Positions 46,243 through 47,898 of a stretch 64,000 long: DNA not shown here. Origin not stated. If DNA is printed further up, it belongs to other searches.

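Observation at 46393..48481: Tandem beta-class DNA methyltransferases, the first fused to a ParB-like nuclease domain; no cognate restriction enzyme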

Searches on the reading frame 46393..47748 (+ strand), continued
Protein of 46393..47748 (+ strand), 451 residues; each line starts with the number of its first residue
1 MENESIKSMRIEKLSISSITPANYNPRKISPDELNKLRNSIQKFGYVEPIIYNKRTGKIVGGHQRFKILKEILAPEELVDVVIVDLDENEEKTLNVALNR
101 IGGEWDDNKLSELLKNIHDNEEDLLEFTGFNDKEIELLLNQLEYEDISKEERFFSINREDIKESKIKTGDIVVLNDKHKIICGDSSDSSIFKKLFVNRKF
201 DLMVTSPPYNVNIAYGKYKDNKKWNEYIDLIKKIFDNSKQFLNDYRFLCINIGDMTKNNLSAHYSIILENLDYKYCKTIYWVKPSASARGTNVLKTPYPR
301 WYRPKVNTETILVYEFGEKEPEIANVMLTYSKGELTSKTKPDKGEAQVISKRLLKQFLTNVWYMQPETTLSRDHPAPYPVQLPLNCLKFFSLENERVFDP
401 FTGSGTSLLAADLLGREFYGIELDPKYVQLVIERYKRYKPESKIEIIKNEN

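Call 59: search_protein_families(library=padloc, proteins=[window:46393-47748:+], max_evalue=0.001)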
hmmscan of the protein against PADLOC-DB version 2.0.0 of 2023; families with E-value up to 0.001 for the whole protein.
window:46393-47748:+ (451 aa): 46 families (the best 25 are shown)
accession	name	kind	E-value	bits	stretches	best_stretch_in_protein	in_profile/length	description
PDLC03229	MTase_II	-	1.2e-61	206.8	2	5-216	4-215/436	Type II methyltransferase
PDLC03353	MTase_II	-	4.6e-45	152.2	1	186-436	15-251/260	Type II methyltransferase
PDLC03350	MTase_II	-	5.1e-37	125.9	1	175-442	54-302/312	Type II methyltransferase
PDLC03371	MTase_II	-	1.3e-26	91.6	1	176-440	9-257/260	Type II methyltransferase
PDLC03276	MTase_II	-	2.5e-24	84.3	1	138-433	108-398/404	Type II methyltransferase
PDLC03295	MTase_II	-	9.6e-24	82.4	1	179-451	5-284/292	Type II methyltransferase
PDLC03387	MTase_II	-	3.9e-23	80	2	359-441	200-281/289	Type II methyltransferase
PDLC03246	MTase_II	-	2.3e-22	77.6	1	190-433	123-364/376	Type II methyltransferase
PDLC03299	MTase_II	-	5.3e-19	66.8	1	175-444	12-269/296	Type II methyltransferase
PDLC03260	MTase_II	-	4.4e-18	63.3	2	360-431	233-303/349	Type II methyltransferase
PDLC03283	MTase_II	-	1.2e-16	58.9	1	371-439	207-275/352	Type II methyltransferase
PDLC03259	MTase_II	-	8.2e-16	55.8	1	178-434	4-254/423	Type II methyltransferase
PDLC03305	MTase_II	-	1.6e-15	55.4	1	369-436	178-243/513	Type II methyltransferase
PDLC03265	MTase_II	-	1.9e-12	45.3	1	357-434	250-327/333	Type II methyltransferase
PDLC03351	MTase_II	-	2.8e-12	44.5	1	381-437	134-190/348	Type II methyltransferase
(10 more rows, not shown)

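Call 63: predict_structure(alignment_id=A4)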
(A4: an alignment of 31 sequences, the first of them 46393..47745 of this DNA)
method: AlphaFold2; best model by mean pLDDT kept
length: 451 residues; sequences in the alignment: 31
mean_pLDDT: 77.6   pTM: 0.62
mean pLDDT of the five models: 77.6, 76.0, 75.8, 75.7, 73.3
residues with pLDDT >= 90: 176; 70-90: 132; 50-70: 82; < 50: 61
segments of 3 or more residues with pLDDT < 50: 1-6, 216-218, 290-294, 321-336, 338-346, 366-371, 373-376
pLDDT, mean of each block of 10 residues (from residue 1): 55 91 89 90 87 93 92 90 93 90 80 90 90 75 58 50 81 96 94 94 77 50 81 94 90 70 90 87 60 49 60 79 42 44 48 62 57 53 85 90 88 94 87 87 89 48
secondary structure, 60 per line:
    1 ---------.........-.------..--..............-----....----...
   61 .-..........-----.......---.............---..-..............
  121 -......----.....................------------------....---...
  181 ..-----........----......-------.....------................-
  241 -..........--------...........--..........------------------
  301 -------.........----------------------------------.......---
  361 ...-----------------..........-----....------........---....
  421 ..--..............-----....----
elements in order: E10-15 H31-44 E50-53 E58-61 H63-72 E78-84 H88-100 H107-120 H122-127 H132-152 E171-174 E178-182 H188-195 E200-205 H213-217 H224-239 E242-251 H260-270 E273-282 E308-316 H351-357 E361-363 H381-390 E396-399 H406-413 E417-422 H425-438 E444-447

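Call 65: fold_search(model_id=the predicted structure, library=pdb)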
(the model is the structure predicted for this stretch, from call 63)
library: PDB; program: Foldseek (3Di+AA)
matches with E <= 10: 1008; with E <= 0.001: 187
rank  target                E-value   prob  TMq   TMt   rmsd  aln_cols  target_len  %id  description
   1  2zig_A                2.8e-14  1.00  0.38  0.71   6.9       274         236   23  Crystal Structure of TTHA0409, Putative DNA Modification Methylase from Thermus thermophilus HB8 (released 2008-07-29)
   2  2zie_B                3.7e-14  1.00  0.39  0.73   7.8       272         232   24  Crystal Structure of TTHA0409, Putatative DNA Modification Methylase from Thermus thermophilus HB8- Selenomethionine d (released 2008-07-29)
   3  2zif_B                4.7e-14  1.00  0.40  0.70   7.2       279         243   23  Crystal Structure of TTHA0409, Putative DNA Modification Methylase from Thermus thermophilus HB8- Complexed with S-Ade (released 2008-07-29)
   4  2zif_A                7.9e-14  1.00  0.38  0.69   7.3       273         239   22  Crystal Structure of TTHA0409, Putative DNA Modification Methylase from Thermus thermophilus HB8- Complexed with S-Ade (released 2008-07-29)
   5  2zig_B                2.4e-13  1.00  0.39  0.71   7.6       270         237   24  Crystal Structure of TTHA0409, Putative DNA Modification Methylase from Thermus thermophilus HB8 (released 2008-07-29)
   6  2zie_A                3.4e-13  1.00  0.38  0.70   8.0       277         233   22  Crystal Structure of TTHA0409, Putatative DNA Modification Methylase from Thermus thermophilus HB8- Selenomethionine d (released 2008-07-29)
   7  8s9o_B                5.2e-12  1.00  0.34  0.64   7.6       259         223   21  DNA cytosine-N4 methyltransferase (residues 61-324) from the Bdelloid rotifer Adineta vaga - P1 crystal form (released 2023-08-02)
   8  8s9o_A                6.9e-12  1.00  0.35  0.64   7.6       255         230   22  DNA cytosine-N4 methyltransferase (residues 61-324) from the Bdelloid rotifer Adineta vaga - P1 crystal form (released 2023-08-02)
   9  8s9m                  7.3e-12  1.00  0.36  0.64   6.7       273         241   22  DNA cytosine-N4 methyltransferase (residues 79-324) from the Bdelloid rotifer Adineta vaga (released 2023-08-02)
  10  8s9n                  1.7e-11  1.00  0.34  0.65   7.6       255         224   22  DNA cytosine-N4 methyltransferase (residues 61-324) from the Bdelloid rotifer Adineta vaga - C2 crystal form (released 2023-08-02)
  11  8urk_D                2.1e-11  1.00  0.37  0.64   8.2       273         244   19  Crystal structure of DNA N6-Adenine Methyltransferase M.BceJIV from Burkholderia cenocepacia in complex with duplex DN (released 2024-09-11)
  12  6pbd_B                3.7e-11  1.00  0.37  0.48   6.6       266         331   18  DNA N6-Adenine Methyltransferase CcrM In Complex with Double-Stranded DNA Oligonucleotide Containing Its Recognition S (released 2019-10-23)
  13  5hfj_C                4.2e-11  1.00  0.34  0.72   7.7       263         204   20  crystal structure of M1.HpyAVI-SAM complex (released 2016-11-16)
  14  1nw8                  4.4e-11  1.00  0.34  0.54  10.3       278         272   19  Structure of L72P mutant beta class N6-adenine DNA methyltransferase RsrI (released 2003-07-29)
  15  1g60_B                6.3e-11  1.00  0.35  0.65   9.1       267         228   21  Crystal Structure of Methyltransferase MboIIa (Moraxella bovis) (released 2002-05-01)
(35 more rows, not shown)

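Call 83: find_encoding_contigs(protein=P0008, flank=7000, max_places=1)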
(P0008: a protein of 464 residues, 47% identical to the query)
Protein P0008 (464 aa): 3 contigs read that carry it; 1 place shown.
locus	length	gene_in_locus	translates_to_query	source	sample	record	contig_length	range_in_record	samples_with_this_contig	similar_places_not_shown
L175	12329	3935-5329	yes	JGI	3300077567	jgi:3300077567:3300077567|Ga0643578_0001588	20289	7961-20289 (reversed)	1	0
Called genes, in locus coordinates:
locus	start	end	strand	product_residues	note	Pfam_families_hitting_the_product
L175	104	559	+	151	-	-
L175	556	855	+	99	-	-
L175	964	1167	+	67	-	-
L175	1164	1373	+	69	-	-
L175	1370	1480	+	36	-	-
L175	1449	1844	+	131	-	-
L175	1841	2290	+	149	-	-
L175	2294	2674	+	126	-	PF05866:RusA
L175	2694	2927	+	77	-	-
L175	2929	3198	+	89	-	-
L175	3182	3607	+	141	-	-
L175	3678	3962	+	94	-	-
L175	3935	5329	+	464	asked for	PF02195:ParB_N, PF01555:N6_N4_Mtase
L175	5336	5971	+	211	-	PF01555:N6_N4_Mtase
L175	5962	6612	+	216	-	PF01555:N6_N4_Mtase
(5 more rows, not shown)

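Call 84: find_encoding_contigs(protein=P0027, flank=7000, max_places=1)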
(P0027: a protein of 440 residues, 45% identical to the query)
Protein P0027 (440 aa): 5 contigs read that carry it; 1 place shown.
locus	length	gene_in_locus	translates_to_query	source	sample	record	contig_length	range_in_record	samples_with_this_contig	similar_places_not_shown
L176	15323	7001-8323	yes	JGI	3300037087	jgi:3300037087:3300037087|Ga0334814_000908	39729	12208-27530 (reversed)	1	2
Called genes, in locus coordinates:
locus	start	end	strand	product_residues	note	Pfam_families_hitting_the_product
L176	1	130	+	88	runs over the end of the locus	-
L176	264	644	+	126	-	-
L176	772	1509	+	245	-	PF03852:Vsr, PF04480:DUF559 (weak), PF18741:MTES_1575 (weak)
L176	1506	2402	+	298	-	-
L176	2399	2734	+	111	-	-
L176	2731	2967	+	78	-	-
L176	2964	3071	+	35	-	-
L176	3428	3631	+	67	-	-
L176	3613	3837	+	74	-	-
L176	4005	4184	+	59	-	-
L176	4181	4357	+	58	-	-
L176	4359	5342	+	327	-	-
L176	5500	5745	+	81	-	-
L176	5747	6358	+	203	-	PF07460:NUMOD3 (faint)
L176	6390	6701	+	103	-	-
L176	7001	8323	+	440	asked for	PF02195:ParB_N (weak), PF01555:N6_N4_Mtase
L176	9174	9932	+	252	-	PF01555:N6_N4_Mtase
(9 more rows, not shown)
